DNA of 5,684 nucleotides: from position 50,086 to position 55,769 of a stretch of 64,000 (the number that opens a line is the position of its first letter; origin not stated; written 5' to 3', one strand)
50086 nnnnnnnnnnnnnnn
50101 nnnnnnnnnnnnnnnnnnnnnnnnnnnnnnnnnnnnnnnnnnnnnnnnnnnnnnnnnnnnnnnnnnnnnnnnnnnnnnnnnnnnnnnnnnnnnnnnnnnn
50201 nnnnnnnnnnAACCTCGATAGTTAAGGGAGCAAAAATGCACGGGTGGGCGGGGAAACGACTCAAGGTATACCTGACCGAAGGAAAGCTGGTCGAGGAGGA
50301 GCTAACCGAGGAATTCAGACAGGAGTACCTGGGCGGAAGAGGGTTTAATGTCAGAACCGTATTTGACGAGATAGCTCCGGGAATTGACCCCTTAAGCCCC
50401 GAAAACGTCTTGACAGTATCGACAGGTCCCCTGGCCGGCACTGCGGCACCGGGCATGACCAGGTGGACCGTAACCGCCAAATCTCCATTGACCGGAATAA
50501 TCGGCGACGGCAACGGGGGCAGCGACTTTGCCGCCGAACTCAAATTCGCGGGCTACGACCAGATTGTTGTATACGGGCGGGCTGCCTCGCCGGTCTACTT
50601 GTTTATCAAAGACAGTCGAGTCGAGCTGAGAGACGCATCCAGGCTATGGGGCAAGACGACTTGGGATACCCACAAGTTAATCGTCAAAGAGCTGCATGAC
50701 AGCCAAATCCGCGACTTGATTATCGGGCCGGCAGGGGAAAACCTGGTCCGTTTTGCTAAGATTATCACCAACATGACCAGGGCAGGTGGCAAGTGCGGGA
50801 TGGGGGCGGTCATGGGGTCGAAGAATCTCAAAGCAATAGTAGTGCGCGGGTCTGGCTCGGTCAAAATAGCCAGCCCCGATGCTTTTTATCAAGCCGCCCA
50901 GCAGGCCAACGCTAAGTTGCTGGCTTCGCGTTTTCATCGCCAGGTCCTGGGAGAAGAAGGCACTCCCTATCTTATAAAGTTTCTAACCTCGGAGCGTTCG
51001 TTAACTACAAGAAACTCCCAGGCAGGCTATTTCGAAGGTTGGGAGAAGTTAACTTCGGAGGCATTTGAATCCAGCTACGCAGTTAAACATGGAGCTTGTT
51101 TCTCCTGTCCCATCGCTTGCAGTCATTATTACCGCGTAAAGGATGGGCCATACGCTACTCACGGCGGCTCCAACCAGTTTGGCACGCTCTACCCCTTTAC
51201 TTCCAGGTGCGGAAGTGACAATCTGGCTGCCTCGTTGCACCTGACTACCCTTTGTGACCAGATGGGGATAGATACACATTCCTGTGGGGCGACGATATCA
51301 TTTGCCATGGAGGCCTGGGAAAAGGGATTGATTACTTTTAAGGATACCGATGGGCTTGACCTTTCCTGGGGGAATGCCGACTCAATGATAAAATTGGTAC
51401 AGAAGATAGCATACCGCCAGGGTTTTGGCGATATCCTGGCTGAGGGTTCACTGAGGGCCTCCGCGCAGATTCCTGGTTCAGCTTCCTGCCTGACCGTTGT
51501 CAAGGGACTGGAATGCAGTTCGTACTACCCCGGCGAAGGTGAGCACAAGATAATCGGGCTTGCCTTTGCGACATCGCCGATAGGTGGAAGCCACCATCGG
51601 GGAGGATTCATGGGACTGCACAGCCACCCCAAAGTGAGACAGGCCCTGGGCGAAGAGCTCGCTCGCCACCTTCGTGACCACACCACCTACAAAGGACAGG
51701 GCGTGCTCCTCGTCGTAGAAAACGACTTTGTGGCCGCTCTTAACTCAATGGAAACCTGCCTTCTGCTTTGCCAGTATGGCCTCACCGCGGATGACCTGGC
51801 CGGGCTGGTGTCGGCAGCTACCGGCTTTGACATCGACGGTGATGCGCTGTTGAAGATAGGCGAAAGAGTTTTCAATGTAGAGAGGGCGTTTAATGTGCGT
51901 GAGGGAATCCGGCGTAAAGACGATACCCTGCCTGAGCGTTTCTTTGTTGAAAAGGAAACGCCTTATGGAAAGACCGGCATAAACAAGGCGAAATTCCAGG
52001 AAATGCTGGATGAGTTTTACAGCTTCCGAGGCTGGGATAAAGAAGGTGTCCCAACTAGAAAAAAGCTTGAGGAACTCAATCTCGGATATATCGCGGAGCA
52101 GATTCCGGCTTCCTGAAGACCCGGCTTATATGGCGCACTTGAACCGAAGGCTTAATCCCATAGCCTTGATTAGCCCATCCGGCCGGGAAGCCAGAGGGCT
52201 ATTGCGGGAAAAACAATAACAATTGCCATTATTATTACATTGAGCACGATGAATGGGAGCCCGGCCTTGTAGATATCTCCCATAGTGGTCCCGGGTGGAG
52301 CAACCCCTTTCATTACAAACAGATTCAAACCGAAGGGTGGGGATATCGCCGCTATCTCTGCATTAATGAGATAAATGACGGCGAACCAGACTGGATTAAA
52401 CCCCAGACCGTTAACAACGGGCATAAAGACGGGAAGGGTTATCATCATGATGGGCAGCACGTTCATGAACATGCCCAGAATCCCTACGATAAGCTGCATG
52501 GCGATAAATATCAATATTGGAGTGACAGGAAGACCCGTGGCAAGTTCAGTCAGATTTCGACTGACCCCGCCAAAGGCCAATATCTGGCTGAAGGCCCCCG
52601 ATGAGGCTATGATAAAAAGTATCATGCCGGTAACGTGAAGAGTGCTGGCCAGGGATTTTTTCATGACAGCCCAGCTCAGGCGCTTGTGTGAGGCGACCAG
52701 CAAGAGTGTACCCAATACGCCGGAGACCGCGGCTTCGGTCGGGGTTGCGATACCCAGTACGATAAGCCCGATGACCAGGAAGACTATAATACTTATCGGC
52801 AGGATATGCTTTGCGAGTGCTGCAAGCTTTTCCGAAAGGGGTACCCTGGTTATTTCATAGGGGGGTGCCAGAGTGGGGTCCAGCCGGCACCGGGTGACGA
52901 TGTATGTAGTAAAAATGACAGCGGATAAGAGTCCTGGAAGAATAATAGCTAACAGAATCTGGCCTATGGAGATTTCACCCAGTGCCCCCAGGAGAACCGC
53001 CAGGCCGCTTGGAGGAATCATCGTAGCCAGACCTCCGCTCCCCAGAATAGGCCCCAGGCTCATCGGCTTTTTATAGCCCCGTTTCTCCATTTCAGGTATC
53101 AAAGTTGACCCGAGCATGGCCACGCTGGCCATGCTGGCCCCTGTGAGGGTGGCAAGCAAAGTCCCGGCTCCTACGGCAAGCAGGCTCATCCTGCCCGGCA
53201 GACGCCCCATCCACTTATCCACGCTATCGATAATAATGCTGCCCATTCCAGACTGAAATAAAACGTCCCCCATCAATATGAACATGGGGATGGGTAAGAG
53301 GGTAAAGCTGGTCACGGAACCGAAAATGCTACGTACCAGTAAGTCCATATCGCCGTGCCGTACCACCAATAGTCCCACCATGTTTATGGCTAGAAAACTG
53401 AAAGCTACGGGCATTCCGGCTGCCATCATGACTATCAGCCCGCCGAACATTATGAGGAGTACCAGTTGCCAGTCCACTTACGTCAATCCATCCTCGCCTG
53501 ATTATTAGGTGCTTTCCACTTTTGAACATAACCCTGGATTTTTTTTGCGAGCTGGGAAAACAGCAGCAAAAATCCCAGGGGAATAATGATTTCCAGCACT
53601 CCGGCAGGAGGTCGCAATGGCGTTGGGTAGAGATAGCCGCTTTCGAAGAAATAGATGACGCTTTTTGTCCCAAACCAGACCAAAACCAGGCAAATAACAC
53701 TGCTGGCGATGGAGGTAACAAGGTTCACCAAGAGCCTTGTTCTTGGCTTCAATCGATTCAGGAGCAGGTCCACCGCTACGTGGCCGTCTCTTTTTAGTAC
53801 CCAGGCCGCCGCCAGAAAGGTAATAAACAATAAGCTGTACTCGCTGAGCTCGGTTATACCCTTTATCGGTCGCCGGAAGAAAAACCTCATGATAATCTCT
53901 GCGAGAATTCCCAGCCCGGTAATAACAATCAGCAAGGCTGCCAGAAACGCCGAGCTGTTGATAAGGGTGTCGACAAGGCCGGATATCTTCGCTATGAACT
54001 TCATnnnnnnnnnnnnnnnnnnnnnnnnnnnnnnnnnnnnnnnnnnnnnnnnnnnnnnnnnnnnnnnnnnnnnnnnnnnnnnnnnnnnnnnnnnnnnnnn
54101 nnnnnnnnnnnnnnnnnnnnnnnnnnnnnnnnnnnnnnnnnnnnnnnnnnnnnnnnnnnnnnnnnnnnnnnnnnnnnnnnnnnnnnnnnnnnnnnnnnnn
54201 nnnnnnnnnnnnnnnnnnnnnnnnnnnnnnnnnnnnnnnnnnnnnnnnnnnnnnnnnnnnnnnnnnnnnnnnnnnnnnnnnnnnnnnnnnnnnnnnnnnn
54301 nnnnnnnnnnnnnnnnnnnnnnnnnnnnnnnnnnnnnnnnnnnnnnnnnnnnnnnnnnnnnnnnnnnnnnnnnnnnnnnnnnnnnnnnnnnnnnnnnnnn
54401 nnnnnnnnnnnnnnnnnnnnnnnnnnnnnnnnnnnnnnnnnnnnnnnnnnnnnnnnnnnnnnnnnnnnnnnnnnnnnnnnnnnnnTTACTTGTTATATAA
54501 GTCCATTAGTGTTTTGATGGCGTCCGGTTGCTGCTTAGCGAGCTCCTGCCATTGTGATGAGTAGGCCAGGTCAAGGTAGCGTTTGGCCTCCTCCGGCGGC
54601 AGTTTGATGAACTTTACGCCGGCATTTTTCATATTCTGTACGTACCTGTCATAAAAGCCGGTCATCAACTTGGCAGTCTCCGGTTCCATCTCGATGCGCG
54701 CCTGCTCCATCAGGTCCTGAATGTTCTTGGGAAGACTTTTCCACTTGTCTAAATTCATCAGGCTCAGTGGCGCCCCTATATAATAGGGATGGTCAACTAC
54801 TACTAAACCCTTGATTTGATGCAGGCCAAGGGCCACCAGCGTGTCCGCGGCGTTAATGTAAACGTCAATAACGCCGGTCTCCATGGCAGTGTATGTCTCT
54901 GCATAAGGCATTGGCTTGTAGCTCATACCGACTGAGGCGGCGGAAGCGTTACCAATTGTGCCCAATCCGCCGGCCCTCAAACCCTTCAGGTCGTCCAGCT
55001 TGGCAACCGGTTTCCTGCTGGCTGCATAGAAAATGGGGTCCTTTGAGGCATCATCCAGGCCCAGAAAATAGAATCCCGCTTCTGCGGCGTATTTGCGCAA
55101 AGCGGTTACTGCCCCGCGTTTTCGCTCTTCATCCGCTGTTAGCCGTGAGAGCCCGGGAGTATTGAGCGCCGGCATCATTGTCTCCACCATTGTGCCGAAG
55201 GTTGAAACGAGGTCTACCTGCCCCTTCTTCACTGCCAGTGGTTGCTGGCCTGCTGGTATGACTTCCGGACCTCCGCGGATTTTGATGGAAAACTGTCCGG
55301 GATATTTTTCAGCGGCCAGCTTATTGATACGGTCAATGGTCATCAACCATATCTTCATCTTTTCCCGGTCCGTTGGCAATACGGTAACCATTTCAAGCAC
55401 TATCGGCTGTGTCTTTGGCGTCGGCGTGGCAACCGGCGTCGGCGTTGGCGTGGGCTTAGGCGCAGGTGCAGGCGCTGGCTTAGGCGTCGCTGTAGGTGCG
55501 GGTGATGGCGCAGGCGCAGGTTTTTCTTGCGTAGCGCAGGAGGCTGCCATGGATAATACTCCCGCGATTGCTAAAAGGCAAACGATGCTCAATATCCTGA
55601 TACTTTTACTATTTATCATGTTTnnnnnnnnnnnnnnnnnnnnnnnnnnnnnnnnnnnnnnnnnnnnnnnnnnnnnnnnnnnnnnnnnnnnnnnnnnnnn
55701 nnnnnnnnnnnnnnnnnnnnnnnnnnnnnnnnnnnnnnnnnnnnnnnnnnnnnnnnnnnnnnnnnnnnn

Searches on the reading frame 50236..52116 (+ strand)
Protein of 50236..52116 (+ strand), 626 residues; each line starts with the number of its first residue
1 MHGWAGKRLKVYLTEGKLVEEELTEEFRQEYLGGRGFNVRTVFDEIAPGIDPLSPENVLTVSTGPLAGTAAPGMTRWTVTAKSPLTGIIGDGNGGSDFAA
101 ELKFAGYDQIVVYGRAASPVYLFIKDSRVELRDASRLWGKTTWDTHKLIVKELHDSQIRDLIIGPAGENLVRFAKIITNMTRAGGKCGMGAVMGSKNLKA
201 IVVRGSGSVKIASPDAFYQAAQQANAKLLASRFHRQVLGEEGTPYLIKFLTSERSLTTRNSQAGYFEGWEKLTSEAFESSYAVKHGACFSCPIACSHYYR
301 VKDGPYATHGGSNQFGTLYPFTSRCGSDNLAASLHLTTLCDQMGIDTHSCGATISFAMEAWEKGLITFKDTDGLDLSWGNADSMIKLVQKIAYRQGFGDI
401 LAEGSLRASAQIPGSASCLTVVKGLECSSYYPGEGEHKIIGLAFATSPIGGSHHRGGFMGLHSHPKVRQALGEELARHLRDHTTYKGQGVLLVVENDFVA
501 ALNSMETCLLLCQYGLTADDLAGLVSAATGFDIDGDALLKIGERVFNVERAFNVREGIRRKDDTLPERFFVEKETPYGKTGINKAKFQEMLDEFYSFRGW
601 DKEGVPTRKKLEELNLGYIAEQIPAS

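Call 23: search_protein_families(library=pfam, proteins=[window:50236-52116:+])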
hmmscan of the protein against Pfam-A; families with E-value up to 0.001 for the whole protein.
window:50236-52116:+ (626 aa): 2 families
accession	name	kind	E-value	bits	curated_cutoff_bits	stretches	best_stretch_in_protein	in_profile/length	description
PF01314.23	AFOR_C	-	1.4e-112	377.1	27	1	221-616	3-385/385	Aldehyde ferredoxin oxidoreductase, domains 2 & 3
PF02730.20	AFOR_N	-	2.5e-74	249.8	29.8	1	6-205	1-198/199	Aldehyde ferredoxin oxidoreductase, N-terminal domain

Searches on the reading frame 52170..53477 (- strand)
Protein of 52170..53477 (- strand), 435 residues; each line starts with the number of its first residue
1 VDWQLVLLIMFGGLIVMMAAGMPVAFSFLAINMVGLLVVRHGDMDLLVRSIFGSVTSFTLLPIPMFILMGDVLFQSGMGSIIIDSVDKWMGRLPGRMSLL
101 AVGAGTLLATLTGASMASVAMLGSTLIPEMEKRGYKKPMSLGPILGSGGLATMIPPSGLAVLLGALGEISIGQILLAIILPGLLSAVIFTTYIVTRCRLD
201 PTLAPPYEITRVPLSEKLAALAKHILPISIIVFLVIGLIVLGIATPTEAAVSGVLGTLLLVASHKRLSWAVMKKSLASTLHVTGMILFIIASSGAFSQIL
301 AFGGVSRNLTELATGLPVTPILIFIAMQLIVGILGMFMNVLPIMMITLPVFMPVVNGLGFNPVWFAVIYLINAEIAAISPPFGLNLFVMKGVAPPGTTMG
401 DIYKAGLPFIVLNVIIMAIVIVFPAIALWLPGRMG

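Call 23: search_protein_families(library=pfam, proteins=[window:52170-53477:-])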
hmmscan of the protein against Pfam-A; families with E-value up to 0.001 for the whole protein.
window:52170-53477:- (435 aa): 1 family
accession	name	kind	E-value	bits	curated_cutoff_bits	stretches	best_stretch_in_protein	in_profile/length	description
PF06808.19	DctM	-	2.5e-75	254.3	23.8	1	11-426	1-413/413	Tripartite ATP-independent periplasmic transporter, DctM component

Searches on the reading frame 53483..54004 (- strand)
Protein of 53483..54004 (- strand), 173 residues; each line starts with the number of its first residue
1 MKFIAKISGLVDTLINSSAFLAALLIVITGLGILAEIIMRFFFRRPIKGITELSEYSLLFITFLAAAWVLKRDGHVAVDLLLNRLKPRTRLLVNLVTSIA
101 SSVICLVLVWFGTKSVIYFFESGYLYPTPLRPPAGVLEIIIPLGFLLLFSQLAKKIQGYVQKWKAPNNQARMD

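Call 29: search_protein_families(library=pfam, proteins=[window:53483-54004:-])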
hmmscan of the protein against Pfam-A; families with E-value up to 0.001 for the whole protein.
window:53483-54004:- (173 aa): 1 family
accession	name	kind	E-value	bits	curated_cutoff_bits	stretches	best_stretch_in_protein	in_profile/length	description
PF04290.18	DctQ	-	1.5e-24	86.8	28.3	1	32-155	4-125/132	Tripartite ATP-independent periplasmic transporters, DctQ component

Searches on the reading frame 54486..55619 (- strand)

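Call 29: search_protein_families(library=pfam, proteins=[window:54486-55619:-])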
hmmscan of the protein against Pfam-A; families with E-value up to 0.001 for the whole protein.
window:54486-55619:- (377 aa): 1 family
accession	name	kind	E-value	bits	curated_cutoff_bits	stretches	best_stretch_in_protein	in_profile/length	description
PF03480.18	DctP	-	2.6e-27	96.3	23.4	1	95-359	15-281/286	Bacterial extracellular solute-binding protein, family 7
